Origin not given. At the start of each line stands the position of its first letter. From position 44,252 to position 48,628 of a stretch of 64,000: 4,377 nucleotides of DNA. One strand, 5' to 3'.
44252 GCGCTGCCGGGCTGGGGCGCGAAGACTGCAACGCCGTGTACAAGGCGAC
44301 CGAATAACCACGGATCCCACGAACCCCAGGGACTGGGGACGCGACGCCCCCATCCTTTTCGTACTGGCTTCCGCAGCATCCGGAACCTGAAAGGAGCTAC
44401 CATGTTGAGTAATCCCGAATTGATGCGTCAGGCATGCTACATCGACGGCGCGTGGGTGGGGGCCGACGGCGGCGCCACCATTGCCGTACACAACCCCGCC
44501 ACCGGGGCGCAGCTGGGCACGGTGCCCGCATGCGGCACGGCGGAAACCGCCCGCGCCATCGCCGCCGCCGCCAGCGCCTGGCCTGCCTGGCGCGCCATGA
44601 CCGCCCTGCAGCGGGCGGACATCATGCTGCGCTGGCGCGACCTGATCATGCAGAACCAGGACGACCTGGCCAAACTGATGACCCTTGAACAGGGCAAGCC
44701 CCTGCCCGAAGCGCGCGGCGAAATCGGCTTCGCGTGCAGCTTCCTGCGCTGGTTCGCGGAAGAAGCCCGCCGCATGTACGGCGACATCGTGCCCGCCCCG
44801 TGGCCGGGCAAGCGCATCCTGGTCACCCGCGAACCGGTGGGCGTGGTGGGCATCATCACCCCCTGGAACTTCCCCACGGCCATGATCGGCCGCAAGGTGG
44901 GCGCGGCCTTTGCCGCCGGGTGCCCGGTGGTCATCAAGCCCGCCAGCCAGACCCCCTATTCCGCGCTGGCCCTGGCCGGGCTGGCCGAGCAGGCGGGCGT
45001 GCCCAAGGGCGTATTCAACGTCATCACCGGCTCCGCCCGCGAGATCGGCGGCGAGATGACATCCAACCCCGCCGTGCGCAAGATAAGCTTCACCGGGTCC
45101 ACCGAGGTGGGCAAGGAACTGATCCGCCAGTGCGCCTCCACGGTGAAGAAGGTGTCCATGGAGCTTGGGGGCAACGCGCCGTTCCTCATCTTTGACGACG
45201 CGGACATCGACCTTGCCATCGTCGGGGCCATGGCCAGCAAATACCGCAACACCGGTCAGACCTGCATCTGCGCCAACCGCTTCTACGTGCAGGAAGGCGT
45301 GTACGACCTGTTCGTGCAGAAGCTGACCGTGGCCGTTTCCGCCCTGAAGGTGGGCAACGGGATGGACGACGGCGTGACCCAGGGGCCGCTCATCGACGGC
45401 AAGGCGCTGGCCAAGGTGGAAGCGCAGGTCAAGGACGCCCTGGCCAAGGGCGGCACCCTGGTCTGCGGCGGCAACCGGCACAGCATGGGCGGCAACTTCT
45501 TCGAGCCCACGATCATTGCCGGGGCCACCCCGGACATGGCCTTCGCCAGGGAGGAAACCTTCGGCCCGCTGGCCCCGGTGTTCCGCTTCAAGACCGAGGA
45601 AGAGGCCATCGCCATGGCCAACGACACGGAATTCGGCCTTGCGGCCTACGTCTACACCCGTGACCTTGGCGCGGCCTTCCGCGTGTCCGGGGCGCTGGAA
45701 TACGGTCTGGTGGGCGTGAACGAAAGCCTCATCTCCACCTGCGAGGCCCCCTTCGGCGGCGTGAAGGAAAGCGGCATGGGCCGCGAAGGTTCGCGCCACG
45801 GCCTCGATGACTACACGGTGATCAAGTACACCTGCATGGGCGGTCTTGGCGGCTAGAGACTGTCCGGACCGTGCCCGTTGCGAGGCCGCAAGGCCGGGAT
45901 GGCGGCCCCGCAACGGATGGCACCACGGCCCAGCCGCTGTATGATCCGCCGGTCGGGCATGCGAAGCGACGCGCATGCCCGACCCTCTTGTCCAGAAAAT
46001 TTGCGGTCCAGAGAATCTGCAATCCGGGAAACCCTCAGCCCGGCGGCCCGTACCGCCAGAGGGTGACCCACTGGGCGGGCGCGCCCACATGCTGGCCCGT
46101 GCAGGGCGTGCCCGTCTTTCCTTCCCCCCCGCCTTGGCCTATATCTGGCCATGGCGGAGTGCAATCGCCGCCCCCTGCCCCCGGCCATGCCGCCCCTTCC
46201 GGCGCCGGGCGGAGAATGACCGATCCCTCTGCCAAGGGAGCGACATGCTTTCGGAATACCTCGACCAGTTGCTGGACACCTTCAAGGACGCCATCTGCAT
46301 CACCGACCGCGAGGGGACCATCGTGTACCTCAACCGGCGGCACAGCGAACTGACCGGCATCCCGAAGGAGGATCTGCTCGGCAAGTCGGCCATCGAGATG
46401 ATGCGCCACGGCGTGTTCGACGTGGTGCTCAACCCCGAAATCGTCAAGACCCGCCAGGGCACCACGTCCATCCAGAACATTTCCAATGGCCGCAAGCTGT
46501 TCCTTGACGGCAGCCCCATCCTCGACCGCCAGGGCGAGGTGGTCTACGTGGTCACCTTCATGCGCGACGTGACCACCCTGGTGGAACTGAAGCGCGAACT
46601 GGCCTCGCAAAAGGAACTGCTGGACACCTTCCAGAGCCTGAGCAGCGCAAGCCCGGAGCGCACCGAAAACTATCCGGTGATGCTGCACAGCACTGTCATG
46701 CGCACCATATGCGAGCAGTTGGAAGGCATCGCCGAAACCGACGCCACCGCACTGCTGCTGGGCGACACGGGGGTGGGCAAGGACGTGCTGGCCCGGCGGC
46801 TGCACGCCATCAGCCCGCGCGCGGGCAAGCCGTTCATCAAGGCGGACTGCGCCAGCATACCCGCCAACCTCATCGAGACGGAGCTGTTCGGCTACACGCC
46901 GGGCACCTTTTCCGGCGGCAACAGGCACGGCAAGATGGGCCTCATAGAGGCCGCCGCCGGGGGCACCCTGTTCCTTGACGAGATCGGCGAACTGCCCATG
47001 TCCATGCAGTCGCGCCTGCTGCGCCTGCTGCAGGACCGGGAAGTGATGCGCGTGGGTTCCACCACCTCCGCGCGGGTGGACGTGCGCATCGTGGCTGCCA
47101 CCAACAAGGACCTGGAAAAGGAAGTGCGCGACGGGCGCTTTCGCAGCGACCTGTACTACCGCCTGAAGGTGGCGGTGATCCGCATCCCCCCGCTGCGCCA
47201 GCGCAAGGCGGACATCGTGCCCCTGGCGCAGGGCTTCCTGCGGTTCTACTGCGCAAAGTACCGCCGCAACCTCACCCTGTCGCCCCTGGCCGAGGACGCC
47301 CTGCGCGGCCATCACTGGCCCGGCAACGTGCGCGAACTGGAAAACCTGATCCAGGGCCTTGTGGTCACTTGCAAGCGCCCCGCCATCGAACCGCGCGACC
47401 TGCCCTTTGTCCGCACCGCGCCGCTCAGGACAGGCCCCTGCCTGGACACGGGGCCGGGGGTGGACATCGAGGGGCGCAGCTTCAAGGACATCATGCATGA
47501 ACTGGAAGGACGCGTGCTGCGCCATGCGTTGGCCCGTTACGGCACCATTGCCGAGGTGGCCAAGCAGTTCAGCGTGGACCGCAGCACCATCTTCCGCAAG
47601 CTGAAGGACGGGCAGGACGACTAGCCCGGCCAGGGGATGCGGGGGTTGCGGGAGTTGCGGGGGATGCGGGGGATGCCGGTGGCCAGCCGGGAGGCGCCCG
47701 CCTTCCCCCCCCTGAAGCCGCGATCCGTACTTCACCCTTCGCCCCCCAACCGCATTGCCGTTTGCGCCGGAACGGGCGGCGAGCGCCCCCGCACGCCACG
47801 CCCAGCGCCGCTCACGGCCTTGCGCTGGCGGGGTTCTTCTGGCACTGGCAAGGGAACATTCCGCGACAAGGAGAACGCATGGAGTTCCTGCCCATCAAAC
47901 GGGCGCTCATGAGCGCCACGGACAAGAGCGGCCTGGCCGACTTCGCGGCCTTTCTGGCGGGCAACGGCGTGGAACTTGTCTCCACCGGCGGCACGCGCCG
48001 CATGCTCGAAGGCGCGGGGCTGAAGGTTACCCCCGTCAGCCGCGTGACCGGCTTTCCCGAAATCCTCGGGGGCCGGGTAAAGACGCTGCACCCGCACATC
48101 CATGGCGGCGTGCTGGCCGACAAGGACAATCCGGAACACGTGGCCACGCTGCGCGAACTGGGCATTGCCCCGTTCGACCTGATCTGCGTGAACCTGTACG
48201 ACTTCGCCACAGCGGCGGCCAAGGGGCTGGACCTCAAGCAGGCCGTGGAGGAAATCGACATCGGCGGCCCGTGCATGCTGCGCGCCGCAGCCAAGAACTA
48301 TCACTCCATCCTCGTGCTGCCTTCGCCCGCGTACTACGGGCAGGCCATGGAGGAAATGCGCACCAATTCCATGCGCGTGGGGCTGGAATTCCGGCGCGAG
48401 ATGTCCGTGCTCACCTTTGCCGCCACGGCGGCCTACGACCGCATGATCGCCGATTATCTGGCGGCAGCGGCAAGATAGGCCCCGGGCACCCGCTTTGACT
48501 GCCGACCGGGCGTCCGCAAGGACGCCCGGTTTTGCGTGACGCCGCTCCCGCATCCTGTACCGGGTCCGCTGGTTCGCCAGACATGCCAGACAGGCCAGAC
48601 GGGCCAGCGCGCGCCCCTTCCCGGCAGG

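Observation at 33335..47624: Sigma-54-wired glycyl-radical-enzyme locus with an ABC importer and three dehydrogenases: candidate undescribed organosulfonate pathway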

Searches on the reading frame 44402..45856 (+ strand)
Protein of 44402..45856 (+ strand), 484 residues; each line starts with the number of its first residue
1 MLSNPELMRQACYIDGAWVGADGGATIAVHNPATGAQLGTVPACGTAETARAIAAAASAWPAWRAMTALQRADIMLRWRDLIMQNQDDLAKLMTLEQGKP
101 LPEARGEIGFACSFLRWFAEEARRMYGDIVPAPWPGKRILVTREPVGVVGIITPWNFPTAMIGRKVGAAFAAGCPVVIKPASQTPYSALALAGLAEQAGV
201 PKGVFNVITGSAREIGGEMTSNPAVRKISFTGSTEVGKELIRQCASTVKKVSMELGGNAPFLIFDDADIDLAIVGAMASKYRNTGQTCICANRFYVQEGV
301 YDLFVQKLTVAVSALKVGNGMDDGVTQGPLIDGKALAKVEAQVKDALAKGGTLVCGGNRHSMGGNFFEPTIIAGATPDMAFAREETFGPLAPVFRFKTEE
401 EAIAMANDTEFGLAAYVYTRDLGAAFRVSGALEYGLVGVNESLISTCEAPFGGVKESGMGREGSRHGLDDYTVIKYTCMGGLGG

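Call 5: search_protein_families(library=ncbifam, proteins=[window:44402-45856:+])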
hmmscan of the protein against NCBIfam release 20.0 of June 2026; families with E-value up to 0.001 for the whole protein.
window:44402-45856:+ (484 aa): 43 families (the best 25 are shown)
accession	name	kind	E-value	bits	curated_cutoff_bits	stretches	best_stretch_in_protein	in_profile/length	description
NF008415.0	PRK11241.1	equivalog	1.4e-226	752.9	828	1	2-480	3-481/482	NADP-dependent succinate-semialdehyde dehydrogenase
TIGR01780.1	SSADH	subfamily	3e-214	712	646.35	1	29-475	1-448/448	succinate-semialdehyde dehydrogenase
NF010000.0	PRK13473.1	subfamily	7.8e-134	446.9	615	1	9-477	2-470/475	aminobutyraldehyde dehydrogenase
TIGR01804.1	BADH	equivalog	1.1e-127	426.4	668.6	1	13-475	1-467/467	betaine-aldehyde dehydrogenase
NF007497.0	PRK10090.1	equivalog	1.6e-125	419.6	500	1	9-473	6-471/480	aldehyde dehydrogenase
TIGR02299.1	HpaE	equivalog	1.5e-121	406.4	638.35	1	13-478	4-475/488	5-carboxymethyl-2-hydroxymuconate semialdehyde dehydrogenase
NF006916.0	PRK09407.1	equivalog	5.2e-121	404.8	521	1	21-474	30-487/526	succinic semialdehyde dehydrogenase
NF009725.0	PRK13252.1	equivalog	5.9e-121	404.3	593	1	8-476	5-476/488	betaine-aldehyde dehydrogenase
NF045735.1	PaDhStyDPseudo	equivalog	1.4e-120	403.2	850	1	8-479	1-481/483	phenylacetaldehyde dehydrogenase StyD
NF040648.1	lactal_redase_Meth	equivalog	1.9e-119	399.7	650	1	13-477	2-460/463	lactaldehyde dehydrogenase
NF042993.1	AlphKGSA_gudD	equivalog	1.2e-112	377.1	770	1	12-476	6-477/481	alpha-ketoglutaric semialdehyde dehydrogenase GucD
TIGR03374.1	ABALDH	equivalog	5e-110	368.5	909.3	1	13-476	5-468/472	aminobutyraldehyde dehydrogenase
TIGR03216.1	OH_muco_semi_DH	equivalog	1e-109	367.4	693.25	1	13-479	4-479/481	2-hydroxymuconic semialdehyde dehydrogenase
NF052305.1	DioxValDhHalo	equivalog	4.6e-104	349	750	1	11-475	6-477/483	2,5-dioxovalerate dehydrogenase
NF040792.1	glyc_ald_dh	equivalog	4.7e-104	349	760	1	12-476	3-470/488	D-glyceraldehyde dehydrogenase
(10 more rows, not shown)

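Call 51: search_protein_families(library=pfam, proteins=[window:44402-45856:+], max_evalue=0.00001)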
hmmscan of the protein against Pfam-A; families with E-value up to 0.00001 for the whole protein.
window:44402-45856:+ (484 aa): 1 family
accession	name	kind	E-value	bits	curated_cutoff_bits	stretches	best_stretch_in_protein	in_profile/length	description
PF00171.27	Aldedh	-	5.3e-173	576.2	23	1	18-476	1-460/461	Aldehyde dehydrogenase family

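Call 52: search_solved_structures(query=window:44402-45856:+, max_evalue=1e-100)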
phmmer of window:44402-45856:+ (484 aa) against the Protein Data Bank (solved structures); distinct sequences matched with E-value up to 1e-100: 25.
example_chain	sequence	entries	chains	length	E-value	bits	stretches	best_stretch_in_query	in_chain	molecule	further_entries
3jz4_A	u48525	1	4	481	1.8e-204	683.2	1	2-480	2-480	Succinate-semialdehyde dehydrogenase [NADP+]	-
4v6h_A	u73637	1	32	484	2.9e-204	682.5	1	3-479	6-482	Succinate-semialdehyde dehydrogenase (NADP+)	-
3ek1_A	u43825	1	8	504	5.9e-190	635.4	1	2-479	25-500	Aldehyde dehydrogenase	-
8s33_A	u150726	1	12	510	4e-182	609.6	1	2-480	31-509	Succinate-semialdehyde dehydrogenase [NAD(P)+]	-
8c54_A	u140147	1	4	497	2.5e-180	603.6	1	2-482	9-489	Succinate semialdehyde dehydrogenase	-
2w8n_A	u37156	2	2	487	5.7e-180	602.4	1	6-482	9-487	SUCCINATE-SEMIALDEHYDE DEHYDROGENASE, MITOCHONDRIAL | SUCCINIC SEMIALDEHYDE DEHYDROGENASE MITOCHONDRIAL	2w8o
2w8p_A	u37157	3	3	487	1.2e-178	598.1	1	6-482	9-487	SUCCINIC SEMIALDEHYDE DEHYDROGENASE MITOCHONDRIAL | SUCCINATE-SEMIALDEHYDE DEHYDROGENASE, MITOCHONDRIAL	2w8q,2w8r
8of1_A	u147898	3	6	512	8.4e-178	595.3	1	7-482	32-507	Succinate-semialdehyde dehydrogenase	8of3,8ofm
3rh9_A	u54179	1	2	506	3.2e-123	415.3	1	1-472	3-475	Succinate-semialdehyde dehydrogenase (NAD(P)(+))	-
5x5t_A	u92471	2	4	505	4.7e-115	388.4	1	12-476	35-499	Alpha-ketoglutaric semialdehyde dehydrogenase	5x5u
9zh8_A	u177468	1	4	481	2.2e-114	386.2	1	12-476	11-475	Aldehyde dehydrogenase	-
5vbf_A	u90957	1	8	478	1.8e-112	379.9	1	12-477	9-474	NAD-dependent succinate-semialdehyde dehydrogenase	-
4pz2_A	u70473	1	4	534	2.7e-104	352.9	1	4-476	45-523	ZmALDH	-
2opx_A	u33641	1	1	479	6.5e-104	351.6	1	10-472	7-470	Aldehyde dehydrogenase A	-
6j75_A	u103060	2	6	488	8e-104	351.3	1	11-473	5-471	Aldehyde dehydrogenase A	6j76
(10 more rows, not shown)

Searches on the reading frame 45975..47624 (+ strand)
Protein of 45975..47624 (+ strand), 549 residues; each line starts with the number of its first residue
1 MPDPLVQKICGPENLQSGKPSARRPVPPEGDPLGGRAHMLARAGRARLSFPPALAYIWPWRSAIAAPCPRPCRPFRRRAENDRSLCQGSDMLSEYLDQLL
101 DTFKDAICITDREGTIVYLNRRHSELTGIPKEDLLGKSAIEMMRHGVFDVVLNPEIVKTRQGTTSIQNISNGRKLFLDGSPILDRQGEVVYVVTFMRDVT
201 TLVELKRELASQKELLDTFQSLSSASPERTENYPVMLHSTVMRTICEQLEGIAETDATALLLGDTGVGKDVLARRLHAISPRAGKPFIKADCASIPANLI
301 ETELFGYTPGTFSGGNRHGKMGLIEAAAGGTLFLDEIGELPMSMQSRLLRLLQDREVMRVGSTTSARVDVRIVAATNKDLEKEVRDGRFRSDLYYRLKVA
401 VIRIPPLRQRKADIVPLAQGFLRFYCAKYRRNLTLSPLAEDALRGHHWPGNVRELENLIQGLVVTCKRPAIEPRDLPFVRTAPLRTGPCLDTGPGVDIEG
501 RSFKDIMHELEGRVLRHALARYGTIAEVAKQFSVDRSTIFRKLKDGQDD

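Call 5: search_protein_families(library=ncbifam, proteins=[window:45975-47624:+])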
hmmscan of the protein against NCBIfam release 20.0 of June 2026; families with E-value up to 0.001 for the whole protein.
window:45975-47624:+ (549 aa): 36 families (the best 25 are shown)
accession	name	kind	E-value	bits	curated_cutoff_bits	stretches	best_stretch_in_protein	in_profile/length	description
NF041552.1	TF_PrdR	equivalog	1.5e-105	353.7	795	1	90-544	130-574/577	sigma-54 dependent transcriptional regulator PrdR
TIGR01817.1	nifA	equivalog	1.3e-86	291.5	528.85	1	211-478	172-440/534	nif-specific transcriptional activator NifA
NF003451.0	PRK05022.1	equivalog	9.1e-86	288.6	476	1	204-542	163-504/512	nitric oxide reductase transcriptional regulator NorR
TIGR02915.1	PEP_resp_reg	equivalog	4.4e-84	282.9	502.6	1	229-543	135-439/445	PEP-CTERM-box response regulator transcription factor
TIGR02329.1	propionate_PrpR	equivalog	5e-80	269.6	499.2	1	235-544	214-525/526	propionate catabolism operon regulatory protein PrpR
TIGR01818.1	ntrC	equivalog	2.7e-79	267.1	558.6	1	207-477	112-378/463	nitrogen regulation protein NR(I)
NF008469.0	PRK11361.1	equivalog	1.1e-77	261.7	714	1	212-545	122-453/461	acetoacetate metabolism transcriptional regulator AtoC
NF038308.1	RNA_repair_RtcR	equivalog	1.3e-76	258.6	650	1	208-474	156-430/530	RNA repair transcriptional activator RtcR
NF011953.0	PRK15424.1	equivalog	2.5e-74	250.8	703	1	220-546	206-534/538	propionate catabolism operon regulatory protein PrpR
NF049963.1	RespRegFlgRCampy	domain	1.2e-72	245.1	750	1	198-476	101-377/429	fla regulon two-component system response regulator FlgR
NF050807.1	TransRegFlbDCaul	equivalog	4.9e-71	239.9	750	1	231-475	116-360/454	sigma-54-dependent transcriptional regulator FlbD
NF007689.0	PRK10365.1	equivalog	1.1e-70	238.6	760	1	220-543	126-439/441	sigma-54-dependent response regulator transcription factor ZraR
NF008085.0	PRK10820.1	equivalog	1.8e-70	238.1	576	1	96-545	82-509/520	transcriptional regulator TyrR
NF041946.1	LuxO_transreg_Vib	equivalog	1.7e-68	231.5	800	1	229-471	129-371/463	quorum-sensing sigma-54 dependent transcriptional regulator LuxO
TIGR02974.1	phageshock_pspF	equivalog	3.9e-68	230.1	443.55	1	239-468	5-235/336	phage shock protein operon transcriptional activator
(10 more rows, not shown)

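Call 51: search_protein_families(library=pfam, proteins=[window:45975-47624:+], max_evalue=0.00001)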
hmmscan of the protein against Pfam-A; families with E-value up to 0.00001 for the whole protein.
window:45975-47624:+ (549 aa): 8 families
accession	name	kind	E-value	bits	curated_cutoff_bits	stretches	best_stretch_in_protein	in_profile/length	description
PF00158.32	Sigma54_activat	-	8.1e-63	211.5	20.2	1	237-402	3-167/168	Sigma-54 interaction domain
PF25601.1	AAA_lid_14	-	2e-20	72.9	27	1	408-478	1-72/87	AAA+ ATPase lid domain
PF14532.12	Sigma54_activ_2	-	7.2e-20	72.1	25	1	239-407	4-138/138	Sigma-54 interaction domain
PF00989.32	PAS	-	2.1e-12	47.5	22.6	1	95-199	2-113/113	PAS fold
PF08448.16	PAS_4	-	6.5e-10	39.7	23.1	1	100-202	1-108/110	PAS fold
PF13426.13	PAS_9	-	1.3e-08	35.5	27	1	105-200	2-102/103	PAS domain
PF07728.20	AAA_5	-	2.5e-07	31.2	22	1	260-379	3-124/139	AAA domain (dynein-related subfamily)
PF01078.27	Mg_chelatase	-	5.7e-07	29.6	20.3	0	313-377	91-157/207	Magnesium chelatase, subunit ChlI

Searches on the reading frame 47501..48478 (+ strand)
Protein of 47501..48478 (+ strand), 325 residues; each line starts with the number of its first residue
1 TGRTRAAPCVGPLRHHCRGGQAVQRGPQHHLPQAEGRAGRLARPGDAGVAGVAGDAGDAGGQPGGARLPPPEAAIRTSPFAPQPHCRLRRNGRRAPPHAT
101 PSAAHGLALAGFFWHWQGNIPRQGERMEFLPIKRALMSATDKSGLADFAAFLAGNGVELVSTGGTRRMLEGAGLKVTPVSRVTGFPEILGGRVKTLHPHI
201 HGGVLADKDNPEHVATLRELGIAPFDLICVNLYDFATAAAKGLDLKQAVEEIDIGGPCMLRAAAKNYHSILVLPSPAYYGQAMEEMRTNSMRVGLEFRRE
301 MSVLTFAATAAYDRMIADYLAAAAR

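Call 29: search_protein_families(library=pfam, proteins=[window:47501-48478:+], max_evalue=0.00001)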
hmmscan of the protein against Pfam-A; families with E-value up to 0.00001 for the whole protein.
window:47501-48478:+ (325 aa): 2 families
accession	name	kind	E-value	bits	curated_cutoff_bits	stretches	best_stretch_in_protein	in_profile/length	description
PF02142.27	MGS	-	1.2e-19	70.6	24.1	1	145-257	2-93/94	MGS-like domain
PF01808.24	AICARFT_IMPCHas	-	1.4e-11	44.9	25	1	263-322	1-59/311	AICARFT/IMPCHase bienzyme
